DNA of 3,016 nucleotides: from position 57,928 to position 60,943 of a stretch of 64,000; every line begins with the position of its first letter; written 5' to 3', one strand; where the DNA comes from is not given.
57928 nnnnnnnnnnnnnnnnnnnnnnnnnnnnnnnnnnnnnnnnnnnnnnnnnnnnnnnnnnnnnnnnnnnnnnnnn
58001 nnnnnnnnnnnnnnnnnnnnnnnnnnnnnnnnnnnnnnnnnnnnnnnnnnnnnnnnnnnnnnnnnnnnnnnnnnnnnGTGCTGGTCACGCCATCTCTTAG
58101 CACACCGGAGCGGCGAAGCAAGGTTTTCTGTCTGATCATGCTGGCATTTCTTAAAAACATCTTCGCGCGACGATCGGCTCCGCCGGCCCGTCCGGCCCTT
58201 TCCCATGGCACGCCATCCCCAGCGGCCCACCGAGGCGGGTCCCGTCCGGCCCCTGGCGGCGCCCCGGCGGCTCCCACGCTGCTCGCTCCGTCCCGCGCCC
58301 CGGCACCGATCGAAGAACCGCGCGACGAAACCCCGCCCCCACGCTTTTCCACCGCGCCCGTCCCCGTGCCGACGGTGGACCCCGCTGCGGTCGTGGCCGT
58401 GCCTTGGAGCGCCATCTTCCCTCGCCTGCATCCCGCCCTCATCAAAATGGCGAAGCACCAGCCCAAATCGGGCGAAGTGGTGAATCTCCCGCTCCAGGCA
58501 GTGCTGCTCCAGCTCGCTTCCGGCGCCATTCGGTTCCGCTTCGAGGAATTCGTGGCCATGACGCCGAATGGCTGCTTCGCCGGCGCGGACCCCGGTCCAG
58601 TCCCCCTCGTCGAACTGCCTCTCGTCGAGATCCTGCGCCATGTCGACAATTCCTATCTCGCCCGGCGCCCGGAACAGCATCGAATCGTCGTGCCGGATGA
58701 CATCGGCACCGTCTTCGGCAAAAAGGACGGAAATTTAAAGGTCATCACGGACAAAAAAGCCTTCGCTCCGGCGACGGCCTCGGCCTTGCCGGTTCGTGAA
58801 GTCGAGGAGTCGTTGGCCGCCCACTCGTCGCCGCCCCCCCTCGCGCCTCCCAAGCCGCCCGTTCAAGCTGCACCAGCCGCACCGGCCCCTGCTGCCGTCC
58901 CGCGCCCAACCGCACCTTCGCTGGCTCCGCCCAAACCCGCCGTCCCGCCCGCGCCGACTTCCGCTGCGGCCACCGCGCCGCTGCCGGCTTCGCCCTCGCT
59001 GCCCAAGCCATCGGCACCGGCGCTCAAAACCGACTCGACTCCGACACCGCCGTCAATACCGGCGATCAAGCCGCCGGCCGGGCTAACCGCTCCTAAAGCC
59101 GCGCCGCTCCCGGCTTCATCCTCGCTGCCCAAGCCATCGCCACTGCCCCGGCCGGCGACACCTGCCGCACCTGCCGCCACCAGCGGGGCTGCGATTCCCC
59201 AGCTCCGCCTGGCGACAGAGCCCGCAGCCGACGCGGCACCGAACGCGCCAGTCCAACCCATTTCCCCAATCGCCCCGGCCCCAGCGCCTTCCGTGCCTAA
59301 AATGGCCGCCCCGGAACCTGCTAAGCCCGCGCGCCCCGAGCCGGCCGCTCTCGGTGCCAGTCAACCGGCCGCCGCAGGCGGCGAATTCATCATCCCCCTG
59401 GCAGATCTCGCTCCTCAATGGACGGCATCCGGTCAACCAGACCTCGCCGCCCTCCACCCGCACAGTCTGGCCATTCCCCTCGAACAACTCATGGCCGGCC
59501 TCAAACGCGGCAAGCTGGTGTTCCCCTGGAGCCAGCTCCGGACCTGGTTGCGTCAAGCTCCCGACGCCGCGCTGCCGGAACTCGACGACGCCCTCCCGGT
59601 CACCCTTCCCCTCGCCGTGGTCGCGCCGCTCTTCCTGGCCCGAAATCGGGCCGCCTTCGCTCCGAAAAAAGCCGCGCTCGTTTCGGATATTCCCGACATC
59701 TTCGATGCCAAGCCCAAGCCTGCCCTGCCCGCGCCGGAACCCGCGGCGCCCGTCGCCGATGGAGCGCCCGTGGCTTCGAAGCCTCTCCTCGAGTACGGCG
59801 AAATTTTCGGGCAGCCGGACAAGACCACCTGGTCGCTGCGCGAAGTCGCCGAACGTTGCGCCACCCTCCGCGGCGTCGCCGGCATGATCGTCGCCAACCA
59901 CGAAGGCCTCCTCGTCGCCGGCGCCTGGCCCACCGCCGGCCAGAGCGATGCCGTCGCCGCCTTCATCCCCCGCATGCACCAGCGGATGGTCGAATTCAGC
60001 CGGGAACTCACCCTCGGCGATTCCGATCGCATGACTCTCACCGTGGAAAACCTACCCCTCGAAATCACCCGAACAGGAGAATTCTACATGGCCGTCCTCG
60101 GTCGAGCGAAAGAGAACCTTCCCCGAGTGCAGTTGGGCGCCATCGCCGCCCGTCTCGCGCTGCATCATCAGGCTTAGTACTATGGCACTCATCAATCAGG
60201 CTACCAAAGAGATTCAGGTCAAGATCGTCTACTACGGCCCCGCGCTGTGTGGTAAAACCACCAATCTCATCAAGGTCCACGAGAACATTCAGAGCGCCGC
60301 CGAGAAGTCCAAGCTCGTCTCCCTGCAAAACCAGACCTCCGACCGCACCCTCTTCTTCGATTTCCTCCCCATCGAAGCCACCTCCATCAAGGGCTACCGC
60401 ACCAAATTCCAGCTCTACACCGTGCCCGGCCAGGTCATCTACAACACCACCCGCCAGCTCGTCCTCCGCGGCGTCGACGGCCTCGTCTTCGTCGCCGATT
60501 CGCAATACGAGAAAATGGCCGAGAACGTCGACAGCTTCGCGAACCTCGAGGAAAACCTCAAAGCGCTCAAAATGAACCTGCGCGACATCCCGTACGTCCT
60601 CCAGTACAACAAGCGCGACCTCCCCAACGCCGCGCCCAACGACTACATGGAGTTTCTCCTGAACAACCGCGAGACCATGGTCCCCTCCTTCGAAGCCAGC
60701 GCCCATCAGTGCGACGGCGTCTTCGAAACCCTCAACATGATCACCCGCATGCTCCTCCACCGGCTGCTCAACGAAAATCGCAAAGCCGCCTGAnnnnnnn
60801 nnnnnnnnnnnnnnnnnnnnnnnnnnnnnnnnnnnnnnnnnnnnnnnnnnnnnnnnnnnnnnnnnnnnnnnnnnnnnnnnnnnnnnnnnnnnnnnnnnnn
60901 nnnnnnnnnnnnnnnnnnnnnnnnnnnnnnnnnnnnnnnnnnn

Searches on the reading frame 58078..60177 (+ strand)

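Call 11: search_protein_families(library=pfam, proteins=[window:58078-60177:+], max_evalue=0.01)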
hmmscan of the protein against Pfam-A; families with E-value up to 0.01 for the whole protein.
window:58078-60177:+ (699 aa): 1 family
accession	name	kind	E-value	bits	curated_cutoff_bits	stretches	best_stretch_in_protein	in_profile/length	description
PF03259.23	Robl_LC7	-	3.6e-05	23.9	23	1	589-674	4-90/91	Roadblock/LC7 domain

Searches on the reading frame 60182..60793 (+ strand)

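Call 11: search_protein_families(library=pfam, proteins=[window:60182-60793:+], max_evalue=0.01)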
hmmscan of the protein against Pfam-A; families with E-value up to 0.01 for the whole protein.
window:60182-60793:+ (203 aa): 6 families
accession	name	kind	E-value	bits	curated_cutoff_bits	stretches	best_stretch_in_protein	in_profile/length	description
PF00071.28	Ras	-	6.3e-07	29.5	21.6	1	51-191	26-160/162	Ras family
PF00025.27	Arf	-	2.2e-06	27.7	22.3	1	55-188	44-171/174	ADP-ribosylation factor family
PF00009.33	GTP_EFTU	-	0.0004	20.5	26.5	1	64-191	59-186/188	Elongation factor Tu GTP binding domain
PF08477.19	Roc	-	0.00065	20.4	27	1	14-146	1-119/119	Ras of Complex, Roc, domain of DAPkinase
PF09439.16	SRPRB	-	0.0041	17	25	1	13-153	4-127/178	Signal recognition particle receptor beta subunit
PF04670.18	Gtr1_RagA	-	0.0049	16.8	22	1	19-132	6-111/232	Gtr1/RagA G protein conserved region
